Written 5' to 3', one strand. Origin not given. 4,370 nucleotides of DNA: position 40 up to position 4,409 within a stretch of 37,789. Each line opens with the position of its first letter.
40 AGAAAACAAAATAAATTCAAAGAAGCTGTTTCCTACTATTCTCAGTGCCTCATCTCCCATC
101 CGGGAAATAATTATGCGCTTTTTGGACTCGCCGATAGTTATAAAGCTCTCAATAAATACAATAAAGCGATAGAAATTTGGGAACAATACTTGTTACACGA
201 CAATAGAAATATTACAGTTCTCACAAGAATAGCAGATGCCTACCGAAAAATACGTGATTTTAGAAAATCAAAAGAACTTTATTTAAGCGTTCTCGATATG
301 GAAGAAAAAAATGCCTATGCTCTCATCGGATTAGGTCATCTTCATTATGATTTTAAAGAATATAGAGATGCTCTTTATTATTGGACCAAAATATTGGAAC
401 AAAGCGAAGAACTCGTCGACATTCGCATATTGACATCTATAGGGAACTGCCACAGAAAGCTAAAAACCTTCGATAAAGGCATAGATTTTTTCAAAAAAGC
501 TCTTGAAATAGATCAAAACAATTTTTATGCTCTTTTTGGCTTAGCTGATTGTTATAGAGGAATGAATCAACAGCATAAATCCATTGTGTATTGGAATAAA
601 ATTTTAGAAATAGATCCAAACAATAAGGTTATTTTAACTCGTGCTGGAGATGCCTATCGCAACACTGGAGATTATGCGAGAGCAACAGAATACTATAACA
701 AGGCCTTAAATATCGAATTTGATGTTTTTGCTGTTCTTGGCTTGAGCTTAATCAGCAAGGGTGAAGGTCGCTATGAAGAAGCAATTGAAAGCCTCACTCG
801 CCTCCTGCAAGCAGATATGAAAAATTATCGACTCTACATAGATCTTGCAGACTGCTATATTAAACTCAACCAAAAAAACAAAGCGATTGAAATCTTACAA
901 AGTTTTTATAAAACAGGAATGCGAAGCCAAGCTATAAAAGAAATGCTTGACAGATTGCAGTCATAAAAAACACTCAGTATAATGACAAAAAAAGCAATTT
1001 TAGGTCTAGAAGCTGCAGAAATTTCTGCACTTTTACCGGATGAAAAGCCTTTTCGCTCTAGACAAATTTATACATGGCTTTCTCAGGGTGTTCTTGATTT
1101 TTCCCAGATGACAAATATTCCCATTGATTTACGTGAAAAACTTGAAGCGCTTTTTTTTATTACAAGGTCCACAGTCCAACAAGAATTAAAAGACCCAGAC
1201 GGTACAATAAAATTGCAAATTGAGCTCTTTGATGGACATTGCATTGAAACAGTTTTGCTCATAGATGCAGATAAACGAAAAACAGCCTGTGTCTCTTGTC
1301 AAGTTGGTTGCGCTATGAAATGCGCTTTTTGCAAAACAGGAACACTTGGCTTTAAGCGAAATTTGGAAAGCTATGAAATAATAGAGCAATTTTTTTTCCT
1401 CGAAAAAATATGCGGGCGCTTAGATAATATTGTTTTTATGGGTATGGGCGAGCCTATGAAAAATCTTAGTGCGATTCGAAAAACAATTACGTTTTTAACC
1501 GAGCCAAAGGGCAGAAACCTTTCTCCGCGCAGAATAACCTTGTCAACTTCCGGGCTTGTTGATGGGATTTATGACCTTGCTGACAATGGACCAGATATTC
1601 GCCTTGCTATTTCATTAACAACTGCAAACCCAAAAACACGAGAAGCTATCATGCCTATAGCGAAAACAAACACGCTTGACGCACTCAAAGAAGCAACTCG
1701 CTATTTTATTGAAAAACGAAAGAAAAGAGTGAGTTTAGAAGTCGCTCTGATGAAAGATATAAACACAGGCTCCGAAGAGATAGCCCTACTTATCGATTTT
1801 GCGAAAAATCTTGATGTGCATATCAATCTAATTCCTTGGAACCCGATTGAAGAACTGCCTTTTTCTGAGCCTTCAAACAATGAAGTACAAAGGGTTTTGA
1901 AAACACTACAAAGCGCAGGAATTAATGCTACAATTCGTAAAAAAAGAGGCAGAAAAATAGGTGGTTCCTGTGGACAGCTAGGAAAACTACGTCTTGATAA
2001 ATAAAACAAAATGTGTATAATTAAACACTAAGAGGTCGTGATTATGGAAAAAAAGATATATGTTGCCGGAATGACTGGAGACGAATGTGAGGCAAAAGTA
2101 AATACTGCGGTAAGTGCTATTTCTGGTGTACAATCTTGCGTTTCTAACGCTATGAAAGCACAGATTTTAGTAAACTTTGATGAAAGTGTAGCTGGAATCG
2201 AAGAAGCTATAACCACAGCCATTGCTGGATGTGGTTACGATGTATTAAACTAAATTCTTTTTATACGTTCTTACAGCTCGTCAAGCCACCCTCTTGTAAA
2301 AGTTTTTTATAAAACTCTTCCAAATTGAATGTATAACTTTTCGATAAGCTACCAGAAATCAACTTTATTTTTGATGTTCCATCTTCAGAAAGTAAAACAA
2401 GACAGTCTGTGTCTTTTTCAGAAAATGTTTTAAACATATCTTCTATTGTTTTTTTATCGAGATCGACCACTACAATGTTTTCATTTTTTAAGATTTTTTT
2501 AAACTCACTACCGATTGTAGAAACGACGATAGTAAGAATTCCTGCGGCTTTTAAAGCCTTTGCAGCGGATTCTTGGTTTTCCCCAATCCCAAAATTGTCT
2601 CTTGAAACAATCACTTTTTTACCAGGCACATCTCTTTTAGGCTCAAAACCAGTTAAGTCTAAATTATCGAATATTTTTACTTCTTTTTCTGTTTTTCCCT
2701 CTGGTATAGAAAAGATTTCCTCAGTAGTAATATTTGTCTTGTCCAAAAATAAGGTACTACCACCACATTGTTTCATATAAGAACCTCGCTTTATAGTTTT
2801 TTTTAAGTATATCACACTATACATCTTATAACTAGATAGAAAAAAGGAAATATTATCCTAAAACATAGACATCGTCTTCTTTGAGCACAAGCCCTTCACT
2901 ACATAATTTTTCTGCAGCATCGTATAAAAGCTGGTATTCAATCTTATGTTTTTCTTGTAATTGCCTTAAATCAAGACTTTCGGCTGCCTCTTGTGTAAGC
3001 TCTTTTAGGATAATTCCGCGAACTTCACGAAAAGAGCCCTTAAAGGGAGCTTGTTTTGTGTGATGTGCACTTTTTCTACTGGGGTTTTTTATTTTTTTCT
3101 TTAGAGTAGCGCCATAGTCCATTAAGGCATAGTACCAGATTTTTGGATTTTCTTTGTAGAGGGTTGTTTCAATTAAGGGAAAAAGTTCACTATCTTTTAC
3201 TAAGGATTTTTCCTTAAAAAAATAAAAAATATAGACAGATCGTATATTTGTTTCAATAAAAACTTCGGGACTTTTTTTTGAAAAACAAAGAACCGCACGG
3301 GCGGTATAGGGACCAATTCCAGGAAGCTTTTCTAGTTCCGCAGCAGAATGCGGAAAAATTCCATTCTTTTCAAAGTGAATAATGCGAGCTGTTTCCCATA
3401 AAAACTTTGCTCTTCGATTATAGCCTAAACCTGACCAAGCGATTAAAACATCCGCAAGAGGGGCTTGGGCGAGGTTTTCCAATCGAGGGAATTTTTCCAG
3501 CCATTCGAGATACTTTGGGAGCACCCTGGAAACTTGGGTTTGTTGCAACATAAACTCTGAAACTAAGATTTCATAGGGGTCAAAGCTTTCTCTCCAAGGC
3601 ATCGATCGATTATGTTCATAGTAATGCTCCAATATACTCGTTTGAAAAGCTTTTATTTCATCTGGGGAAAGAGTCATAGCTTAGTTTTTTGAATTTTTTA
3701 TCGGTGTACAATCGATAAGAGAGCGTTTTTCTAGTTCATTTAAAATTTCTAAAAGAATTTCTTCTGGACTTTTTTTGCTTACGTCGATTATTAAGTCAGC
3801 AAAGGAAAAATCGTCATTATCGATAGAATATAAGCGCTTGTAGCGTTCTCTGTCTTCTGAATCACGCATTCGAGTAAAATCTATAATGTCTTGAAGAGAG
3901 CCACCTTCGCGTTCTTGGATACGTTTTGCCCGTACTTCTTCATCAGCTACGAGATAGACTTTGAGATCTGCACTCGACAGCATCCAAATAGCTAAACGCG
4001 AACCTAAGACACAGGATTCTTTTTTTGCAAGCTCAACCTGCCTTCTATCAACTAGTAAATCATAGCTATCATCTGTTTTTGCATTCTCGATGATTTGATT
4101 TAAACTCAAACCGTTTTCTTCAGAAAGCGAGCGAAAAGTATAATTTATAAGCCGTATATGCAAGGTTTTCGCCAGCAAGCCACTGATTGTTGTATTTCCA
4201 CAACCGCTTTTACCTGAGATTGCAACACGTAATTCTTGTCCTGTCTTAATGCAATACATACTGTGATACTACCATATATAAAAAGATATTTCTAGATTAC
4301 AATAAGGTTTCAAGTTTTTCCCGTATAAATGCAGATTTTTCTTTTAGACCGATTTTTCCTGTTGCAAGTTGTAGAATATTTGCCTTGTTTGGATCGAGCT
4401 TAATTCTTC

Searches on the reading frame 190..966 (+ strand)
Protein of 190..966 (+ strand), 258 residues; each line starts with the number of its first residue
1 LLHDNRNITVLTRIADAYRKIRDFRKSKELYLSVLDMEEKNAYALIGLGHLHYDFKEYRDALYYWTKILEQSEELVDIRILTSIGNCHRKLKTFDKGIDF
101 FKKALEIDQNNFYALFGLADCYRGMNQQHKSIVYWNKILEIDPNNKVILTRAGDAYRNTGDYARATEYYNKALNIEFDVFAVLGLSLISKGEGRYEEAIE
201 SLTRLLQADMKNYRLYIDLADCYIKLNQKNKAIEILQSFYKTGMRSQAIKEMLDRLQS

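Call 62: search_protein_families(library=pfam, proteins=[window:190-966:+], max_evalue=0.00001)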
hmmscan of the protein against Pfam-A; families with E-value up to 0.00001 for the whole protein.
window:190-966:+ (258 aa): 17 families
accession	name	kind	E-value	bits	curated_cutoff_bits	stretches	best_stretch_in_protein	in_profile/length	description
PF07719.23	TPR_2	-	9.9e-32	106.9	27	0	149-175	4-30/34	Tetratricopeptide repeat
PF00515.34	TPR_1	-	3e-30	103.2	27.8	1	79-111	2-34/34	Tetratricopeptide repeat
PF13181.12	TPR_8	-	5.9e-28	95.1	25.7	0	149-176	4-31/34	Tetratricopeptide repeat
PF14559.12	TPR_19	-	1.9e-25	89.4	25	1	192-237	4-49/68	Tetratricopeptide repeat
PF13424.12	TPR_12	-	6.7e-20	71.5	30.1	0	79-142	4-75/77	Tetratricopeptide repeat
PF13431.12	TPR_17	-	2.2e-18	65.3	24.4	0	100-130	1-31/34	Tetratricopeptide repeat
PF13174.12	TPR_6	-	9.8e-18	64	26.3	0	113-144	1-32/33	Tetratricopeptide repeat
PF13428.12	TPR_14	-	1.4e-16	59.8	23.5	0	191-221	13-43/44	Tetratricopeptide repeat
PF13432.12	TPR_16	-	1.5e-16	60.9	32.7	0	13-64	2-53/65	Tetratricopeptide repeat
PF13176.12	TPR_7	-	4.4e-13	48.6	27.9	0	150-176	3-29/36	Tetratricopeptide repeat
PF12895.13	ANAPC3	-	3.3e-11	43.8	27.2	0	193-245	3-54/82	Anaphase-promoting complex, cyclosome, subunit 3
PF13414.12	TPR_11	-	5.2e-11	42.5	26.8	0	94-122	10-38/42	TPR repeat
PF23914.1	TPR_CcmH_CycH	-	1e-10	42.2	42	0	85-174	57-149/158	Cytochrome c-type biogenesis protein H TPR domain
PF25068.1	ARM_TT21_4th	-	4.4e-08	34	30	0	194-255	14-73/153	Tetratricopeptide repeat protein 21 forth ARM domain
PF25063.1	ARM_TT21_C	-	2.1e-06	28.2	35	0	185-248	27-90/209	Tetratricopeptide repeat protein 21 C-terminal ARM domain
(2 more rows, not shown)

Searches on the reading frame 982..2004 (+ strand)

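Call 62: search_protein_families(library=pfam, proteins=[window:982-2004:+], max_evalue=0.00001)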
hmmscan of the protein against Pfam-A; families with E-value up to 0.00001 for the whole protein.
window:982-2004:+ (340 aa): 2 families
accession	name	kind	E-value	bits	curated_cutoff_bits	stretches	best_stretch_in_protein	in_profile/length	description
PF04055.27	Radical_SAM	-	2.1e-12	47.9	29.5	1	105-267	2-162/166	Radical SAM superfamily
PF21016.3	RlmN_N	-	2.1e-10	40.6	24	1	20-60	19-60/60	Ribosomal RNA large subunit methyltransferase N-terminal domain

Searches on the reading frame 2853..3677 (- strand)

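Call 62: search_protein_families(library=pfam, proteins=[window:2853-3677:-], max_evalue=0.00001)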
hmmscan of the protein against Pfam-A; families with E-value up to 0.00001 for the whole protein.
window:2853-3677:- (274 aa): 2 families
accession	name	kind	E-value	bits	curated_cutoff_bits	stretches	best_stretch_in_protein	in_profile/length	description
PF00730.31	HhH-GPD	-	1.1e-12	48.7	26.2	1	39-133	1-67/108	HhH-GPD superfamily base excision DNA repair protein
PF00633.29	HHH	-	3.5e-10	39.6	24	1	104-132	2-30/30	Helix-hairpin-helix motif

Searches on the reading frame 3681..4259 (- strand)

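Call 62: search_protein_families(library=pfam, proteins=[window:3681-4259:-], max_evalue=0.00001)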
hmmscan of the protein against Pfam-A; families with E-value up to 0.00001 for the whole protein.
window:3681-4259:- (192 aa): 3 families
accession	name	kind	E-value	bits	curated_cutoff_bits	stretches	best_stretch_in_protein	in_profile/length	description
PF13189.12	Cytidylate_kin2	-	3.1e-18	67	28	1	54-162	66-176/176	Cytidylate kinase-like family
PF02224.24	Cytidylate_kin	-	9.9e-11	42.2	26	1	71-177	103-210/211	Cytidylate kinase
PF13238.12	AAA_18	-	3.6e-10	40.8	29.4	1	12-118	1-112/128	AAA domain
